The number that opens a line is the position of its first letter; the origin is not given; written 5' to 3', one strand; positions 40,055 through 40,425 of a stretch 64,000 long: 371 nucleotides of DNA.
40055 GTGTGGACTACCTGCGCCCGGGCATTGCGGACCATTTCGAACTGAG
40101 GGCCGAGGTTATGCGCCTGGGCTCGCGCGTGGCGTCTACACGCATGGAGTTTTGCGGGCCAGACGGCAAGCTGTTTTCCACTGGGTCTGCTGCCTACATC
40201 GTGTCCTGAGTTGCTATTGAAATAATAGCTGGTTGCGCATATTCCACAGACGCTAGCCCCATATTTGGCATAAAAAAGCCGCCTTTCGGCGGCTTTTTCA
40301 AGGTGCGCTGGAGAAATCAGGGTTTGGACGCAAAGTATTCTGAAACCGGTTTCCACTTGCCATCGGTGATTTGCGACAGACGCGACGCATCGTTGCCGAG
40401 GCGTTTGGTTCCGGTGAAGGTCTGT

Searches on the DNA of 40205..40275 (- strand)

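Call 80: search_dna_similar(query=window:40205-40275:-, collection=plasmids, mode=distant, max_evalue=0.01, max_rows=25)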
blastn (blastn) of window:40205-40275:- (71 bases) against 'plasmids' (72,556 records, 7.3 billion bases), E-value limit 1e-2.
No match.
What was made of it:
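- Tried and rejected: BLAST of copy D against 72,556 plasmids: no match (call 80).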
